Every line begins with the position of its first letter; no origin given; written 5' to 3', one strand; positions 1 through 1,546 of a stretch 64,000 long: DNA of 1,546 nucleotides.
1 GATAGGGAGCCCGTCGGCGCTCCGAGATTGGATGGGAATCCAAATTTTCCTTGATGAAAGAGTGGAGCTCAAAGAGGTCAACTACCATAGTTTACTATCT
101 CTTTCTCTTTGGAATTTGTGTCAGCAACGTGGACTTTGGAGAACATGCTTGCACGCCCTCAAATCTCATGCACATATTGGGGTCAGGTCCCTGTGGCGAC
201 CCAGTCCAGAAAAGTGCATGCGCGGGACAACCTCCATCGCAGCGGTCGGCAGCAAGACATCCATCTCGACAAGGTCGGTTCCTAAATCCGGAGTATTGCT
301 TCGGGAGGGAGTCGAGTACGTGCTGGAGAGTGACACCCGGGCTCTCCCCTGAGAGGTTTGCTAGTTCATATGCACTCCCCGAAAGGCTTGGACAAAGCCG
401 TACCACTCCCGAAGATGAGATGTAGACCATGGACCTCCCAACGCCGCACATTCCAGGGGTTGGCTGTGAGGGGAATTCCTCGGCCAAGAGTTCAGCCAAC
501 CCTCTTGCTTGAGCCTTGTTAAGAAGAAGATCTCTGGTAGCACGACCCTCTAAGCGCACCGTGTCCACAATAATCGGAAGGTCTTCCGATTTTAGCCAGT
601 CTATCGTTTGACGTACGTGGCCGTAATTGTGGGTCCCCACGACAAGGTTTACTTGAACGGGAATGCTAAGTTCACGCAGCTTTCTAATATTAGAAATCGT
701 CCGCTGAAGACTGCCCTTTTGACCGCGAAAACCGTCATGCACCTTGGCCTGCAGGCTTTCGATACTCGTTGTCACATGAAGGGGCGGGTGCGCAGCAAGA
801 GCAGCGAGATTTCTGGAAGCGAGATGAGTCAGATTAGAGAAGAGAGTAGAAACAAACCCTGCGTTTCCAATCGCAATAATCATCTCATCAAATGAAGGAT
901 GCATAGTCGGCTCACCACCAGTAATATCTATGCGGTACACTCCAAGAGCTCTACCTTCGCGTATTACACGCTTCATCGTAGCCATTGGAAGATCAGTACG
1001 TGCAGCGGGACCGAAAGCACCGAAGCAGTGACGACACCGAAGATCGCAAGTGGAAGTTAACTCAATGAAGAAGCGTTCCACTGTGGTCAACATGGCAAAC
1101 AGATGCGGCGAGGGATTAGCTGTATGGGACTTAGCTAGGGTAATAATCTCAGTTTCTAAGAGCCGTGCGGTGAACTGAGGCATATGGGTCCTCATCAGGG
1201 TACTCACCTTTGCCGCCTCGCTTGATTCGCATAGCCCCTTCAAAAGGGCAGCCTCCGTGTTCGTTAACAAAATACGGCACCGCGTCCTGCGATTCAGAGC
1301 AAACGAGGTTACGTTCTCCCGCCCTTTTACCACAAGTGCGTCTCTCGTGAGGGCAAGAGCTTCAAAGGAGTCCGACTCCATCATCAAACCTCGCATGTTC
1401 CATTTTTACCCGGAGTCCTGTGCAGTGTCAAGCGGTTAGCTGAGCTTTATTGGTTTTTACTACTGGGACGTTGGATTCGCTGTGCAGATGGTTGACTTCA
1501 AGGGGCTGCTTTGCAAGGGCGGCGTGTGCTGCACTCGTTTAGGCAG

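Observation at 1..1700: Low-GC islet at the window edge carrying a radical SAM/SPASM maturase with an RRE-sized N-terminal extension, next to a decayed IS30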

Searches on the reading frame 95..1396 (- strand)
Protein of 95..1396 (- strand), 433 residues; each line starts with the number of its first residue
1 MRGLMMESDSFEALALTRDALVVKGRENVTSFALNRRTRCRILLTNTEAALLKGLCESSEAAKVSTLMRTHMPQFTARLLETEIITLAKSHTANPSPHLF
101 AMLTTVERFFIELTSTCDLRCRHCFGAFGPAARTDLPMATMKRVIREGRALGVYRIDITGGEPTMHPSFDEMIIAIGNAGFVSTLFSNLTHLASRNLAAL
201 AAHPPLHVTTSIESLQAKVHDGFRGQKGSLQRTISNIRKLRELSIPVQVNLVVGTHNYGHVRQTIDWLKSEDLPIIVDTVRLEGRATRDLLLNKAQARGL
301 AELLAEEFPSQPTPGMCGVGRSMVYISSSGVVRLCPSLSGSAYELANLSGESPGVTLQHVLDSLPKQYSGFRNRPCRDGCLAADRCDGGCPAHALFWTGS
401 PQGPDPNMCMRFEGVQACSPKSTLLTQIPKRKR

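Call 4: search_protein_families(library=pfam, proteins=[window:95-1396:-], max_evalue=1)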
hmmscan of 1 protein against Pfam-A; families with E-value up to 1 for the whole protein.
window:95-1396:- (433 aa): 2 families
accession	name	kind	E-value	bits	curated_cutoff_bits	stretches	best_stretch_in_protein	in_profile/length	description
PF04055.27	Radical_SAM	-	4.1e-20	73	29.5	1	111-268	1-166/166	Radical SAM superfamily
PF13353.11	Fer4_12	-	0.1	13.3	22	1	114-165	12-65/137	4Fe-4S single cluster domain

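Call 5: search_protein_families(library=ncbifam, proteins=[window:95-1396:-], max_evalue=1)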
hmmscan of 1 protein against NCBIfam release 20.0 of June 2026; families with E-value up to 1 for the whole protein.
window:95-1396:- (433 aa): 66 families (the best 25 are shown)
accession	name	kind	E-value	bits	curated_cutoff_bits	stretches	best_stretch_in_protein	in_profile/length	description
TIGR03962.1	mycofact_rSAM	equivalog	1.6e-25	90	265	1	111-409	16-332/339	mycofactocin radical SAM maturase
TIGR02109.1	PQQ_syn_pqqE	equivalog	5.3e-22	78.2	381.35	2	109-267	9-168/358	pyrroloquinoline quinone biosynthesis protein PqqE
TIGR04251.1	SCM_rSAM_ScmF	equivalog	2e-21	76.8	400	1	108-266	5-167/353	SynChlorMet cassette radical SAM/SPASM protein ScmF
TIGR04303.1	GeoRSP_rSAM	equivalog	2.8e-20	73.1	400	2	114-270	12-166/325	GeoRSP system radical SAM/SPASM protein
TIGR04250.1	SCM_rSAM_ScmE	equivalog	4.7e-20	71.8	400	2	111-267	7-164/358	SynChlorMet cassette radical SAM/SPASM protein ScmE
TIGR04053.2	TIGR04053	equivalog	2.7e-19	69.6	395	1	110-296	11-202/366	TIGR04053 family radical SAM/SPASM domain-containing protein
NF045574.1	sacti_mat_StsB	exception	4.9e-19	68.5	625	1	31-269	24-257/466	StsB family radical SAM/SPASM domain sactipeptide maturase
TIGR04167.1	rSAM_SeCys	equivalog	3.8e-18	65.7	300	1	105-243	6-146/303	arsenosugar biosynthesis radical SAM (seleno)protein ArsS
NF049973.1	radical_Rv1681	equivalog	4.1e-18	65.4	380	1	83-290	48-259/326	Rv1681 family radical SAM protein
TIGR04055.1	rSAM_NirJ2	equivalog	5.1e-18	65.7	500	1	114-267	7-160/326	putative heme d1 biosynthesis radical SAM protein NirJ2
TIGR02666.1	moaA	equivalog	1.2e-17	63.9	284.05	1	111-274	14-186/336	GTP 3',8-cyclase MoaA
TIGR04403.1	rSAM_skfB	equivalog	5.1e-17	61.7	300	1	111-275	108-271/402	sporulation killing factor system radical SAM maturase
NF012164.0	AlbA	equivalog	7.2e-17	60.9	850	1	111-261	117-268/442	subtilosin maturase AlbA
NF050035.1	rSAM_WgK_link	exception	4.9e-16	58.7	650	1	111-267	13-170/367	radical SAM/SPASM peptide maturase WgkB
TIGR04051.1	rSAM_NirJ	equivalog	7.3e-16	58.1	515.45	1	112-273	7-168/354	heme d1 biosynthesis radical SAM protein NirJ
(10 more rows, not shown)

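Call 6: search_solved_structures(query=window:98-1396:-, max_evalue=1, show_alignments=2)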
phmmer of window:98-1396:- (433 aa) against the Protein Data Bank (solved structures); distinct sequences matched with E-value up to 1: 16.
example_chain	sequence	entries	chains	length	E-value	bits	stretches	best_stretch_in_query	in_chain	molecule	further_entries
6efn_A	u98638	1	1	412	5.6e-14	55.3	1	111-267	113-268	Sporulation killing factor maturation protein SkfB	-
6c8v_A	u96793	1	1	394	1.7e-13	53.7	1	109-266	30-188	Coenzyme PQQ synthesis protein E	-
7vob_C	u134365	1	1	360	2.6e-10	43.2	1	105-263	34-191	Cytosylglucuronate decarboxylase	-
7voc_C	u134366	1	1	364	2.6e-10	43.2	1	105-263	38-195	Cytosylglucuronate decarboxylase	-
5v1q_A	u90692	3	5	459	7.6e-10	41.7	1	88-268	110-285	Radical SAM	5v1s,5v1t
8wm2_A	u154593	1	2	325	7.2e-05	25.3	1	109-258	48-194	Fe-S radical SAM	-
5wgg_A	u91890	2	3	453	0.0034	19.8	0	105-167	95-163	Radical SAM domain protein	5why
2fb2_A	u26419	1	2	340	0.0087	18.4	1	110-183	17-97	Molybdenum cofactor biosynthesis protein A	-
1tv7_A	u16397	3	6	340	0.01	18.2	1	111-183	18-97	Molybdenum cofactor biosynthesis protein A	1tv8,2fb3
8hzv_A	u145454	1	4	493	0.014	17.8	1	115-245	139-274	Radical S-Adenosyl-L-methionine Enzyme DesII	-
8hzy_A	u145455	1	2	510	0.014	17.7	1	115-245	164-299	DesII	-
7tol_A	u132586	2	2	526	0.11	14.8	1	110-226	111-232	glycerol dibiphytanyl glycerol tetraether - macrocyclic archaeol synthase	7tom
1y89_A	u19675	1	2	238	0.13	14.5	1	166-217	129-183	devB protein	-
7wzv_A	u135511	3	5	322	0.42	12.9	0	111-186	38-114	4Fe-4S cluster-binding domain-containing protein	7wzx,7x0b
9dfn_A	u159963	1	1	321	0.71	12.1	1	113-170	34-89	Radical SAM core domain-containing protein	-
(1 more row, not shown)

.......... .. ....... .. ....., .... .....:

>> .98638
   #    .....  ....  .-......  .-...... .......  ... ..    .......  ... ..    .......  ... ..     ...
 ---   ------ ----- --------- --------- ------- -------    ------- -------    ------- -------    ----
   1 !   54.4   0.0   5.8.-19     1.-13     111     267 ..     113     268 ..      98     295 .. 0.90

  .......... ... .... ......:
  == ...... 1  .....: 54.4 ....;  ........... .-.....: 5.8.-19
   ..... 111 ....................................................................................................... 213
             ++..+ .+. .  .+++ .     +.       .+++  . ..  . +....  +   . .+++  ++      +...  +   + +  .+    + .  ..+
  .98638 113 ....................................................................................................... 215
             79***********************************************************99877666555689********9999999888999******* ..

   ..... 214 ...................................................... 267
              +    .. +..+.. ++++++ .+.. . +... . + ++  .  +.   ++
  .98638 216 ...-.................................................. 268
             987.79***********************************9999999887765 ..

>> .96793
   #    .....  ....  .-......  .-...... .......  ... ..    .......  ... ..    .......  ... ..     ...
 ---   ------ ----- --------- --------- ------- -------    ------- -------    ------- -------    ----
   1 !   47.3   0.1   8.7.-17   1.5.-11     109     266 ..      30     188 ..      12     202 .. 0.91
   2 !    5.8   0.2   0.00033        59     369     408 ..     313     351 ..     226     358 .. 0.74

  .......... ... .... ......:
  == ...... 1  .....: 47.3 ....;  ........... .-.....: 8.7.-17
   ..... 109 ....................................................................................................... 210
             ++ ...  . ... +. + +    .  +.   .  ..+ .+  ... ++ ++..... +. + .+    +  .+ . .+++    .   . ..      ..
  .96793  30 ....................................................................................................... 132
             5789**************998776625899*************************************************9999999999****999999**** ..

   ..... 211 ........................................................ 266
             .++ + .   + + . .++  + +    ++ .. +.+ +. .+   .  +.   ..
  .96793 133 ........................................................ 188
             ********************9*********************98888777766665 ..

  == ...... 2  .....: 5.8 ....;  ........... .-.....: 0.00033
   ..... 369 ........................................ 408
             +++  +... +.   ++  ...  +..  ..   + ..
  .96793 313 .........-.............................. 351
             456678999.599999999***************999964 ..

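Call 7: find_encoding_contigs(protein=window:98-1396:-, flank=10000, max_places=10)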
Protein window:98-1396:- (433 aa): no gene with exactly this product is on record in the collection.

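Call 8: find_homologous_proteins(query=window:98-1396:-)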
Query window:98-1396:- (433 aa): 11 proteins with E <= 0.001 among 8000 candidates.
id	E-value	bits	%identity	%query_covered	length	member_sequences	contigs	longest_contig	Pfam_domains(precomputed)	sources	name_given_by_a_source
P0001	4.8e-287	970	100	99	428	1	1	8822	PF04055.28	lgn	-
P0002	5.8e-170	584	62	99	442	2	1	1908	PF04055.28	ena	-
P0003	2.0e-12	65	28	69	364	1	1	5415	PF13186.12,PF04055.28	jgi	jgi:pyrroloquinoline quinone biosynthesis protein E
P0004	4.6e-12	64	27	69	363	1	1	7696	PF13186.12,PF04055.28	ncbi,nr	ncbi:MAG: PqqA peptide cyclase [Kribbellaceae bacterium]|nr:PqqA peptide cyclase [Kribbellaceae bact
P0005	6.3e-12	63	25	68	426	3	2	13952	PF04055.28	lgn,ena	-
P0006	1.2e-11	62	34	34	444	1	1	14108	PF04055.28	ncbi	-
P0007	2.5e-11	61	34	34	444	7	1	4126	PF04055.28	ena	-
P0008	4.8e-10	57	32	37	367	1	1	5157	PF04055.28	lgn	-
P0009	9.5e-10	56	24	69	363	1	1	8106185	PF13186.12,PF04055.28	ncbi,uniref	ncbi:pyrroloquinoline quinone biosynthesis protein PqqE [Streptomyces cynarae]|uniref:pyrroloquinoli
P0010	2.2e-9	55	25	69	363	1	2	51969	PF13186.12,PF04055.28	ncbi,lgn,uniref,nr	ncbi:pyrroloquinoline quinone biosynthesis protein PqqE [Streptomyces sp. Ru72]|uniref:pyrroloquinol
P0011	3.1e-7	48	24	39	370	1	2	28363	PF04055.28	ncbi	-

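Call 9: find_encoding_contigs(protein=P0001, flank=10000, max_places=10)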
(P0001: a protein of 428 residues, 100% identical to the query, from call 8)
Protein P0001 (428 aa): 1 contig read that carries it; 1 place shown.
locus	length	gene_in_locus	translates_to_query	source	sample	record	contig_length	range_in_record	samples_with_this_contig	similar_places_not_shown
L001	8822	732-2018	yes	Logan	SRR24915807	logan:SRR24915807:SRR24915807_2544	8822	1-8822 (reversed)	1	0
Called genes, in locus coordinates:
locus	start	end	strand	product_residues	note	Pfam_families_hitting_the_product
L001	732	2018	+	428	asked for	PF04055:Radical_SAM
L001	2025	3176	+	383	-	PF04055:Radical_SAM, PF13186:SPASM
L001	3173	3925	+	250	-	-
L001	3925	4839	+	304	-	PF04055:Radical_SAM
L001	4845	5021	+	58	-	-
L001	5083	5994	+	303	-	PF00005:ABC_tran, PF13304:AAA_21 (weak)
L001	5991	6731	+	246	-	-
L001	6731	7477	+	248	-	PF01061:ABC2_membrane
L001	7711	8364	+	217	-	-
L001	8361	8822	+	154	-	?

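Call 10: find_encoding_contigs(protein=P0002, flank=10000, max_places=10)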
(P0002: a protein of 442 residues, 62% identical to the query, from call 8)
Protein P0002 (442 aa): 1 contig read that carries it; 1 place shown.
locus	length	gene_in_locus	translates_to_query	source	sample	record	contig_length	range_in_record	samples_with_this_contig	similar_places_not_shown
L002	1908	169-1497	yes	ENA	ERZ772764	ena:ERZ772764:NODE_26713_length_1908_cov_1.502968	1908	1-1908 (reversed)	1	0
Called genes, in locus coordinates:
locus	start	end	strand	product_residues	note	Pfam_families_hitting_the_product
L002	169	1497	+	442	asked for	PF04055:Radical_SAM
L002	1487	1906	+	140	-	?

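Call 16: search_protein_families(library=ncbifam, proteins=[L001:2025-3176:+, L001:3173-3925:+, L001:3925-4839:+, L001:4845-5021:+, L001:5083-5994:+, L001:5991-6731:+, L001:6731-7477:+, L001:7711-8364:+, L001:8361-8822:+], max_evalue=0.1)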
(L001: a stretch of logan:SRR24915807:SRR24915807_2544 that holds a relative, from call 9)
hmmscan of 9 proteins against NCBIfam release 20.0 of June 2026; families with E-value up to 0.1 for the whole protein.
L001:2025-3176:+ (383 aa): 75 families (the best 25 are shown)
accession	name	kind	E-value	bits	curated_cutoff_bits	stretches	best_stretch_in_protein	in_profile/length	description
TIGR03962.1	mycofact_rSAM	equivalog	5.4e-38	131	265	2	38-225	6-192/339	mycofactocin radical SAM maturase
TIGR04545.1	rSAM_ahbD_hemeb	equivalog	8.4e-34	117.5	500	1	45-369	1-323/339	heme b synthase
NF050035.1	rSAM_WgK_link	exception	1.3e-32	113.2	650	2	41-233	6-199/367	radical SAM/SPASM peptide maturase WgkB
TIGR04053.2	TIGR04053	equivalog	3.7e-28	98.8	395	1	41-372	5-353/366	TIGR04053 family radical SAM/SPASM domain-containing protein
TIGR04055.1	rSAM_NirJ2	equivalog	2.5e-27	96.3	500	2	46-226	2-182/326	putative heme d1 biosynthesis radical SAM protein NirJ2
TIGR04250.1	SCM_rSAM_ScmE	equivalog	3.3e-26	92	400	1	45-368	4-332/358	SynChlorMet cassette radical SAM/SPASM protein ScmE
TIGR04347.1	pseudo_SAM_Halo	equivalog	1.3e-22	80.6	525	1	44-346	38-344/390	TIGR04347 family pseudo-SAM/SPASM protein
TIGR03942.1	sulfatase_rSAM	equivalog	7.2e-22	77.9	349.45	1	49-365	6-326/363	anaerobic sulfatase maturase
NF047865.1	rSAM_PapB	equivalog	2.6e-20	72.9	340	1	45-366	4-319/330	PapB family radical SAM/SPASM ranthipeptide maturase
TIGR04051.1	rSAM_NirJ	equivalog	1.7e-19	70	515.45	2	46-230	4-188/354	heme d1 biosynthesis radical SAM protein NirJ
TIGR04403.1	rSAM_skfB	equivalog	1.9e-19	69.8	300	1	12-251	70-310/402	sporulation killing factor system radical SAM maturase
TIGR04133.1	rSAM_w_lipo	hypoth_equivalog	1.1e-18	67.3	425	1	34-355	14-322/350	TIGR04133 family radical SAM/SPASM protein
TIGR03913.1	rad_SAM_trio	equivalog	2.6e-18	65.7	591.75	1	36-369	11-341/477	GDL motif peptide-associated radical SAM/SPASM maturase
TIGR04546.1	rSAM_ahbC_deAc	equivalog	1.8e-17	63.3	650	1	42-226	37-221/390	12,18-didecarboxysiroheme deacetylase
NF041298.1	rSAM_mat_DynA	equivalog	2.6e-17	62.9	450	1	51-371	8-329/356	dynobactin maturation radical SAM/SPASM protein DynA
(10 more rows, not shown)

L001:3173-3925:+ (250 aa): 0 families

L001:3925-4839:+ (304 aa): 78 families (the best 25 are shown)
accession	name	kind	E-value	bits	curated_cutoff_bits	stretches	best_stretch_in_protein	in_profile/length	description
TIGR04051.1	rSAM_NirJ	equivalog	2.6e-19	69.4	515.45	1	5-154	6-165/354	heme d1 biosynthesis radical SAM protein NirJ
NF038283.1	viperin_w_prok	equivalog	8.4e-19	67.8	180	1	7-112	8-126/281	viperin family antiviral radical SAM protein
TIGR04546.1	rSAM_ahbC_deAc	equivalog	1.7e-18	66.6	650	1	4-152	42-200/390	12,18-didecarboxysiroheme deacetylase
TIGR02668.1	moaA_archaeal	equivalog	5.7e-18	64.9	325.25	1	5-167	14-188/303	GTP 3',8-cyclase MoaA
TIGR02109.1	PQQ_syn_pqqE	equivalog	6.1e-18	64.9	381.35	1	3-151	9-168/358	pyrroloquinoline quinone biosynthesis protein PqqE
TIGR04347.1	pseudo_SAM_Halo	equivalog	2.9e-17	63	525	1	4-154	41-201/390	TIGR04347 family pseudo-SAM/SPASM protein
TIGR04317.1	W_rSAM_matur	equivalog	3e-16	59.5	380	1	4-158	7-177/349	tungsten cofactor oxidoreductase radical SAM maturase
TIGR04403.1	rSAM_skfB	equivalog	5.9e-16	58.3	300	1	4-146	107-258/402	sporulation killing factor system radical SAM maturase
NF045574.1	sacti_mat_StsB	exception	7.7e-16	58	625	1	6-163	101-267/466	StsB family radical SAM/SPASM domain sactipeptide maturase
TIGR03961.1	rSAM_PTO1314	hypoth_equivalog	1.5e-15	57.4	306.05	1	6-157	28-183/332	PTO1314 family radical SAM protein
TIGR02666.1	moaA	equivalog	1.5e-15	57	284.05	1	5-128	14-151/336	GTP 3',8-cyclase MoaA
TIGR02495.1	NrdG2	equivalog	2.1e-15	56.5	131.15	1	3-143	18-169/193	anaerobic ribonucleoside-triphosphate reductase activating protein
TIGR04054.1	rSAM_NirJ1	equivalog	3.7e-15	55.4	650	1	4-149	39-194/387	putative heme d1 biosynthesis radical SAM protein NirJ1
TIGR04545.1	rSAM_ahbD_hemeb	equivalog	4.9e-15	55.8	500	1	6-155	5-165/339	heme b synthase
NF050035.1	rSAM_WgK_link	exception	5.6e-15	55.2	650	1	5-165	13-184/367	radical SAM/SPASM peptide maturase WgkB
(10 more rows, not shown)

L001:4845-5021:+ (58 aa): 2 families
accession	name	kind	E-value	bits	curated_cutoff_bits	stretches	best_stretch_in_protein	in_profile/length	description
TIGR04354.1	amphi-Trp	subfamily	0.047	14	31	1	10-35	14-39/67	amphi-Trp domain-containing protein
NF052320.1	Cbp1_fam_LP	subfamily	0.088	12.3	90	1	12-44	139-171/286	Cbp1 family collagen-binding glycoprotein adhesin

L001:5083-5994:+ (303 aa): 198 families (the best 25 are shown)
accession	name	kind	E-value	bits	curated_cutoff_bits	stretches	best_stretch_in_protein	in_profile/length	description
TIGR01188.1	drrA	subfamily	7.2e-55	186.4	312.45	1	13-265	1-258/302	daunorubicin resistance ABC transporter, ATP-binding protein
NF010059.0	PRK13536.1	equivalog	5.3e-49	166.8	549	1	2-222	40-261/342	nodulation factor ABC transporter ATP-binding protein NodI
NF010060.0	PRK13537.1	equivalog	6.2e-47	160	521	1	3-299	13-307/314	nodulation factor ABC transporter ATP-binding protein NodI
TIGR01288.1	nodI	equivalog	3.6e-46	157.6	424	1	3-222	2-222/303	nodulation factor ABC transporter ATP-binding protein NodI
TIGR03522.1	GldA_ABC_ATP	equivalog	2.2e-45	155.4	402.6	1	4-237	1-234/301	gliding motility-associated ABC transporter ATP-binding subunit GldA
NF033858.1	ABC2_perm_RbbA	equivalog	1.4e-43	148.9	1050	1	3-224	264-486/909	ribosome-associated ATPase/putative transporter RbbA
TIGR03864.1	PQQ_ABC_ATP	hypoth_equivalog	2.1e-43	148.5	302.25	1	6-224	2-221/236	ABC transporter, ATP-binding subunit, PQQ-dependent alcohol dehydrogenase system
TIGR03740.1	galliderm_ABC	subfamily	3.9e-43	147.7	309.75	1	7-217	2-206/223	lantibiotic protection ABC transporter ATP-binding subunit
TIGR03265.1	PhnT2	equivalog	4.7e-38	131.3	457.7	1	5-222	4-222/353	putative 2-aminoethylphosphonate ABC transporter ATP-binding protein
NF007027.0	PRK09493.1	equivalog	1.8e-37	129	379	1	6-222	2-223/240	glutamine ABC transporter ATP-binding protein GlnQ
TIGR04406.1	LPS_export_lptB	equivalog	4.5e-35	121.1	240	1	6-222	2-222/239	LPS export ABC transporter ATP-binding protein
TIGR02315.1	ABC_phnC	equivalog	8.9e-35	120.3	266.1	1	6-231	2-242/243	phosphonate ABC transporter ATP-binding protein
NF006987.0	PRK09452.1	equivalog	2.6e-34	118.5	482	1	3-222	15-235/378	spermidine/putrescine ABC transporter ATP-binding protein PotA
TIGR04521.1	ECF_ATPase_2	equivalog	3.8e-34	118.1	330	1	25-224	25-234/279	energy-coupling factor transporter ATPase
TIGR00968.1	3a0106s01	subfamily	1.6e-33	116.2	342.75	1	7-222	2-218/237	sulfate ABC transporter ATP-binding protein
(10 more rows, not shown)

L001:5991-6731:+ (246 aa): 0 families

L001:6731-7477:+ (248 aa): 6 families
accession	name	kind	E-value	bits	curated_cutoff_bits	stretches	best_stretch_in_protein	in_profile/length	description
TIGR01247.1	drrB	subfamily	1.3e-08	34.9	223.05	1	12-204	5-203/236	daunorubicin resistance ABC transporter membrane protein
NF011648.0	PRK15066.1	subfamily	4.3e-07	29.7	225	1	29-207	42-220/257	ABC transporter permease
NF002455.0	PRK01636.1-3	equivalog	0.0027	17.9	153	1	51-145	33-116/127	fluoride efflux transporter CrcB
TIGR00025.1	Mtu_efflux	paralog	0.0064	16.1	146.9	1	128-204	121-198/238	ABC transporter efflux protein, DrrB family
TIGR00956.1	3a01205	subfamily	0.033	11.8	1959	1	162-202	1251-1291/1394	pleiotropic drug resistance family protein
TIGR00955.1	3a01204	subfamily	0.077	11.5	736.35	1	7-193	348-538/617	pigment precursor permease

L001:7711-8364:+ (217 aa): 0 families

L001:8361-8822:+ (154 aa): 25 families
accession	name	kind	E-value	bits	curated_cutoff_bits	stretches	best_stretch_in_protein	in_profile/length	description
TIGR00099.1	Cof-subfamily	subfamily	1.1e-20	74.4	137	1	5-106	1-104/256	Cof-type HAD-IIB family hydrolase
TIGR01484.1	HAD-SF-IIB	subfamily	2.5e-10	40.8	41.8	1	5-96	1-94/221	HAD-IIB family hydrolase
TIGR01487.1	Pglycolate_arch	equivalog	2.5e-07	30.7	122.75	1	7-93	5-93/215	phosphoglycolate phosphatase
NF007821.0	PRK10530.1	equivalog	3e-07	30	274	1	1-61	1-61/272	pyridoxal phosphatase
NF002245.0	PRK01158.1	equivalog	4.8e-07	29.3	198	1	4-80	4-83/233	phosphoglycolate phosphatase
NF011705.0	PRK15126.1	equivalog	1.4e-06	27.8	336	1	4-89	3-90/272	HMP-PP phosphatase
NF007806.0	PRK10513.1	equivalog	3.4e-06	26.6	273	1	3-101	3-107/270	sugar-phosphatase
NF045966.1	YcsE_rel_Pase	equivalog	3.5e-06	26.7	220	1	4-100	3-103/265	YcsE-related riboflavin metabolism phosphatase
TIGR01486.1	HAD-SF-IIB-MPGP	subfamily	4.9e-06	26.1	164.75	1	5-60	1-56/257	mannosyl-3-phosphoglycerate phosphatase family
TIGR01662.1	HAD-SF-IIIA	subfamily_domain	6.6e-06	26.3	44.6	1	4-47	1-52/141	HAD-IIIA family hydrolase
TIGR02461.1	osmo_MPG_phos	equivalog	1.3e-05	25.4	244.35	1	5-68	1-64/227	mannosyl-3-phosphoglycerate phosphatase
NF008213.0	PRK10976.1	equivalog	2.3e-05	24.1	386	1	5-94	4-95/266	sugar/pyridoxal phosphate phosphatase YigL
TIGR01482.1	SPP-subfamily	subfamily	0.00017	21.2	107.15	1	8-74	3-70/225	sucrose-phosphate phosphatase subfamily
TIGR02463.1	MPGP_rel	hypoth_equivalog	0.0002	21.2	282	1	6-52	2-47/216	mannosyl-3-phosphoglycerate phosphatase-related protein YedP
NF001216.0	PRK00192.1-2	equivalog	0.00035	20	353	1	2-52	5-55/275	mannosyl-3-phosphoglycerate phosphatase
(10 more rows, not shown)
